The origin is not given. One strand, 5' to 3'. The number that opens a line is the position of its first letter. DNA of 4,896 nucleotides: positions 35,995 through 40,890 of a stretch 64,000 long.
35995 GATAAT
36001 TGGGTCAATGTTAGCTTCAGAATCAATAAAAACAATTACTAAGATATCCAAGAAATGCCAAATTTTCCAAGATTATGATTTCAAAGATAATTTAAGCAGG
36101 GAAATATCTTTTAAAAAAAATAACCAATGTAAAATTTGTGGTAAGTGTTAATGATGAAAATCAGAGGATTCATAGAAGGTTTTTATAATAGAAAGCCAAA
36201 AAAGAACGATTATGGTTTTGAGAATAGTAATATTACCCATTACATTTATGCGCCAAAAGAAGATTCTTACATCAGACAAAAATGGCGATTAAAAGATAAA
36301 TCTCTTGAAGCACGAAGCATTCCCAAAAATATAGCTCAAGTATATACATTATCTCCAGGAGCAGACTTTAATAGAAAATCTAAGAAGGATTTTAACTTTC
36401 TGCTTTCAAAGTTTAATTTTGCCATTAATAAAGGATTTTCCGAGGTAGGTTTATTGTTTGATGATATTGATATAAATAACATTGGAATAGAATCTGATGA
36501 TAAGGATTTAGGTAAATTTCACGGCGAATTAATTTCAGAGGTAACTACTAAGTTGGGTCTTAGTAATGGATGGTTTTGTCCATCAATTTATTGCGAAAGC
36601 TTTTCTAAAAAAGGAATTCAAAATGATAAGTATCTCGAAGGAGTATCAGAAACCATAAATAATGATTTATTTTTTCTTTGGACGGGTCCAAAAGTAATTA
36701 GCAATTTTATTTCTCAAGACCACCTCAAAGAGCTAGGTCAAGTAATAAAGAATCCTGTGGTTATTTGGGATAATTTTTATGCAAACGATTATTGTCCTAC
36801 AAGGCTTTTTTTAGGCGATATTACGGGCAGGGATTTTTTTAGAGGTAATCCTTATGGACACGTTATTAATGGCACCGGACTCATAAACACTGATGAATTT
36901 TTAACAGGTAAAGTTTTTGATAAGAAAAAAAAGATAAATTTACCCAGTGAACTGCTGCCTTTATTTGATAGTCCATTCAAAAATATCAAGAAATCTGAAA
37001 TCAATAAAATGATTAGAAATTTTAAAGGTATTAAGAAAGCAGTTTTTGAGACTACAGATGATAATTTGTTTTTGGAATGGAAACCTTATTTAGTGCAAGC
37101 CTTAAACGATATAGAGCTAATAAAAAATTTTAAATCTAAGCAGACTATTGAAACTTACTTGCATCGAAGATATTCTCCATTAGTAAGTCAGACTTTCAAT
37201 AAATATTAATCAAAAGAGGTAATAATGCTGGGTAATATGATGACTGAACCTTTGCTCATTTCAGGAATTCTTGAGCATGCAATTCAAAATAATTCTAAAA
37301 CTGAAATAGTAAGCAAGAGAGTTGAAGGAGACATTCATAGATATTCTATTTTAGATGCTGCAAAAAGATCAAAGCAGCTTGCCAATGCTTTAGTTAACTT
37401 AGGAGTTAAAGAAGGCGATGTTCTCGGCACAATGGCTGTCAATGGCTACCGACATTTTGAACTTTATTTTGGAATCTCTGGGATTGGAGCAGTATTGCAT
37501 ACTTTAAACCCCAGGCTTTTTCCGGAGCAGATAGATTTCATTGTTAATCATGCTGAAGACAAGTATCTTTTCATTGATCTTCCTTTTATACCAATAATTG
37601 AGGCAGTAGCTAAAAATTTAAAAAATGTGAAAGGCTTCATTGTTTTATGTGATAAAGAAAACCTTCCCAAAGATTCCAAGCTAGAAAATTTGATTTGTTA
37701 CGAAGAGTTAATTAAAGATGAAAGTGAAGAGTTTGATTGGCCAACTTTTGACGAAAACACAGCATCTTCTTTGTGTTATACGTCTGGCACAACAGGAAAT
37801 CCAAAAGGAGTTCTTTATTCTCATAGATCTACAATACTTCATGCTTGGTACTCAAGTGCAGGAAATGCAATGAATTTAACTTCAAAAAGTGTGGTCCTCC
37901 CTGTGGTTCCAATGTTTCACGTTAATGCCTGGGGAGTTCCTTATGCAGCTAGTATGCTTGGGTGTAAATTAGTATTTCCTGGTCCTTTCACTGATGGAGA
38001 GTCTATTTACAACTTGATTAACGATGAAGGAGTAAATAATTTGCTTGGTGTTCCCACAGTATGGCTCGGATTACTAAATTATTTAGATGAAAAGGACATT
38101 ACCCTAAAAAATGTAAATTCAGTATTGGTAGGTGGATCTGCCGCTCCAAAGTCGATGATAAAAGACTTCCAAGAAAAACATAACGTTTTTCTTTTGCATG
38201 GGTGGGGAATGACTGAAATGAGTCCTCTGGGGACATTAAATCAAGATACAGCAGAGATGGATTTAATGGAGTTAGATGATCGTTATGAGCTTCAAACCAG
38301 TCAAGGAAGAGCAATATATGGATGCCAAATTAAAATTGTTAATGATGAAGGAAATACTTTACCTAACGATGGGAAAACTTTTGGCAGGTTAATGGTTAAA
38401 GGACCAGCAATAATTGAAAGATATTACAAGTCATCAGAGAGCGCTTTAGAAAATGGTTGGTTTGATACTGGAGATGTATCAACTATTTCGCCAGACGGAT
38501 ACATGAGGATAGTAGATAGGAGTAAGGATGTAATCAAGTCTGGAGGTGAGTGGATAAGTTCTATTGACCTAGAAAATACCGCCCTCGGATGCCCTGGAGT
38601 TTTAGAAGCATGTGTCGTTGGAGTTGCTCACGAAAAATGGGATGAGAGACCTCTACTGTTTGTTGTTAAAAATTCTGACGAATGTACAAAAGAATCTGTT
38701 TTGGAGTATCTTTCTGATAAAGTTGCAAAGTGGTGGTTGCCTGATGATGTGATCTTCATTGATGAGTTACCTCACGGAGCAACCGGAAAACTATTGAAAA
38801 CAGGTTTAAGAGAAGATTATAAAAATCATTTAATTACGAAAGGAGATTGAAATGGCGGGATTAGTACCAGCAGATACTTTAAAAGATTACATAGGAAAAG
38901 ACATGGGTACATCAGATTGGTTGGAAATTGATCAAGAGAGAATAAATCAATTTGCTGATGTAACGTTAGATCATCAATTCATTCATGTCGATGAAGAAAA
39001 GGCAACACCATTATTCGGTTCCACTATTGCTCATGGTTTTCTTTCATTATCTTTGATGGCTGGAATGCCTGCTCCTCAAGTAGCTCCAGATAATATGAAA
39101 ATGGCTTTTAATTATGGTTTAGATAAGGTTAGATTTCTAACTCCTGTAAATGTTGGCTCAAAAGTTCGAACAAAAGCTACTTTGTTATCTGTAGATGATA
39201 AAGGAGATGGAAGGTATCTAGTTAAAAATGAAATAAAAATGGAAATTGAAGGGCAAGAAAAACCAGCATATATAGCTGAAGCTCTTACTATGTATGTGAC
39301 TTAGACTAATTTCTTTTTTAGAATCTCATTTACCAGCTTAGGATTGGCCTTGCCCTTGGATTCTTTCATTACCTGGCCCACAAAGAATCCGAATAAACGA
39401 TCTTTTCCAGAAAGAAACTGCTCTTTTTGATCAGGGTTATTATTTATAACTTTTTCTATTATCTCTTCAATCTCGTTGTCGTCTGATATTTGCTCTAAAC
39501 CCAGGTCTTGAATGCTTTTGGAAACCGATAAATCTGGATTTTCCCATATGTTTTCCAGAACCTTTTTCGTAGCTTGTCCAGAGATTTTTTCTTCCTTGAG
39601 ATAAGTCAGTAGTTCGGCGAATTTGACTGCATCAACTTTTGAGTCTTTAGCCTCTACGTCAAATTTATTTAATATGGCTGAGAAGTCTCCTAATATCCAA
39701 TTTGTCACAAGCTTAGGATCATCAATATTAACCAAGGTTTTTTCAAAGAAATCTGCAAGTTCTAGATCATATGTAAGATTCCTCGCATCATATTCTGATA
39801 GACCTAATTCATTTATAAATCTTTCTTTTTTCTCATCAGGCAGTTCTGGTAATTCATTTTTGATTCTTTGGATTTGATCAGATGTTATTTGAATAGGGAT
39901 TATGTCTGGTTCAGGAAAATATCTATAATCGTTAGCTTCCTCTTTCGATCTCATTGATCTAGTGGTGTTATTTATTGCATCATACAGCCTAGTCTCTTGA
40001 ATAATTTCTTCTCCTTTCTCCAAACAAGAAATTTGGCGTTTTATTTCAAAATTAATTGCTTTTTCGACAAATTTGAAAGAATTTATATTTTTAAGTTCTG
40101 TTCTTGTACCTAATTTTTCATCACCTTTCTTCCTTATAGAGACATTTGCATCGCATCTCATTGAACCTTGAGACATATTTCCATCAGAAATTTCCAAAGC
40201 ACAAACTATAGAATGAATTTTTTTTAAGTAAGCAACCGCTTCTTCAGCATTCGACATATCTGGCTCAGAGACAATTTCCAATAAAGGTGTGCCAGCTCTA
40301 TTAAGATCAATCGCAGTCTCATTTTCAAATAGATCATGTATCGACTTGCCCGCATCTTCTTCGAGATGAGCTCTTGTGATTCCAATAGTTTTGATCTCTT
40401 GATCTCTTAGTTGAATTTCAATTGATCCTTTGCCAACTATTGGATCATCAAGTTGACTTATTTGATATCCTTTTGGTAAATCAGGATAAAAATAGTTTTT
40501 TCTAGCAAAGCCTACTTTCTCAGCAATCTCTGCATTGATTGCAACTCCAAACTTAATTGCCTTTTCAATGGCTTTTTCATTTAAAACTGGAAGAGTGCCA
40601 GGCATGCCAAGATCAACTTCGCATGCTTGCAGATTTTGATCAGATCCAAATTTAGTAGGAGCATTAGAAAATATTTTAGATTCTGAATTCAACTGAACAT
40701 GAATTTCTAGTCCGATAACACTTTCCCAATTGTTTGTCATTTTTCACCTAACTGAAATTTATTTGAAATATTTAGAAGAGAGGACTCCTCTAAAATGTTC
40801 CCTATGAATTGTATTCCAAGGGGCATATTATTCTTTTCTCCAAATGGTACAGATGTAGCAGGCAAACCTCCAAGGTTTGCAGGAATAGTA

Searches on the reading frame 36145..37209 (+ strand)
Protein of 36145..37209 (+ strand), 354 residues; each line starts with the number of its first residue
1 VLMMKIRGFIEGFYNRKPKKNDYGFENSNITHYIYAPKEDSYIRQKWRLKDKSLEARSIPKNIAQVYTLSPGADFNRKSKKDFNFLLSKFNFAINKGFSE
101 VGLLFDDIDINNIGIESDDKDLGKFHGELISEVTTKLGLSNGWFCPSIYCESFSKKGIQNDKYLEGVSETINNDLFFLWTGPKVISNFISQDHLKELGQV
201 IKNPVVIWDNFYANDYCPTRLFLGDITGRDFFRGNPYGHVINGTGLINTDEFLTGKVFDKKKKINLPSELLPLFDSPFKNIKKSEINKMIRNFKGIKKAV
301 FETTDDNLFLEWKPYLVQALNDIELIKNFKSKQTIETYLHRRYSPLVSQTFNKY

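Call 50: search_protein_families(library=ncbifam, proteins=[window:36145-37209:+], max_evalue=1e-20)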
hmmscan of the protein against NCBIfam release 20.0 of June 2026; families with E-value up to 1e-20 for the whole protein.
window:36145-37209:+ (354 aa): 1 family
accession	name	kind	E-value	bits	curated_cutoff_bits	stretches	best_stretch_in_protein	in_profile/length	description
NF041654.1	GlcNAcase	equivalog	1.6e-21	76.5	1000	1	5-230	144-375/732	beta-N-acetylglucosaminidase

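Call 63: search_protein_families(library=pfam, proteins=[window:36145-37209:+], max_evalue=0.01)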
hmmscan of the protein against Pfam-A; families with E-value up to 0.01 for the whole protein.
window:36145-37209:+ (354 aa): 1 family
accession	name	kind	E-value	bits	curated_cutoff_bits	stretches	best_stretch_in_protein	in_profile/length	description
PF07555.19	NAGidase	-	6.9e-37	127.8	25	1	7-230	1-230/295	beta-N-acetylglucosaminidase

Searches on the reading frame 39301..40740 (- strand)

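Call 50: search_protein_families(library=ncbifam, proteins=[window:39301-40740:-], max_evalue=1e-20)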
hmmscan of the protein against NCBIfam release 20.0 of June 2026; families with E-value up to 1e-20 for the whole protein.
window:39301-40740:- (479 aa): 9 families
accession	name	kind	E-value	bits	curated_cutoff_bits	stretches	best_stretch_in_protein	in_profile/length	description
NF004014.0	PRK05477.1-4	equivalog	1e-219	730.1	414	1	4-478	2-474/475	Asp-tRNA(Asn)/Glu-tRNA(Gln) amidotransferase subunit GatB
NF004015.0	PRK05477.1-5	equivalog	2.2e-194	646.6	628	1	2-478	12-486/488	Asp-tRNA(Asn)/Glu-tRNA(Gln) amidotransferase subunit GatB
NF004012.0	PRK05477.1-2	equivalog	7.4e-194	645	338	1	3-478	2-478/481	Asp-tRNA(Asn)/Glu-tRNA(Gln) amidotransferase subunit GatB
TIGR00133.1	gatB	equivalog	2.9e-177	590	314.8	1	4-478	3-480/481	Asp-tRNA(Asn)/Glu-tRNA(Gln) amidotransferase subunit GatB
NF004011.1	PRK05477.1-1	equivalog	1.2e-166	555.2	680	1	4-478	2-473/475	Asp-tRNA(Asn)/Glu-tRNA(Gln) amidotransferase subunit GatB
NF004013.0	PRK05477.1-3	equivalog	3.6e-146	487.6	653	1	3-478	15-499/501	Asp-tRNA(Asn)/Glu-tRNA(Gln) amidotransferase subunit GatB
NF003107.0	PRK04028.1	equivalog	7.4e-58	196.4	456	1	244-478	401-624/630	Glu-tRNA(Gln) amidotransferase subunit GatE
TIGR00134.1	gatE_arch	equivalog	1.1e-46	159.3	319.55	1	272-478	420-618/622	Glu-tRNA(Gln) amidotransferase subunit GatE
NF011291.0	PRK14703.1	equivalog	3.3e-36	124.9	681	1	289-478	584-767/769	glutamine--tRNA ligase/YqeY domain fusion protein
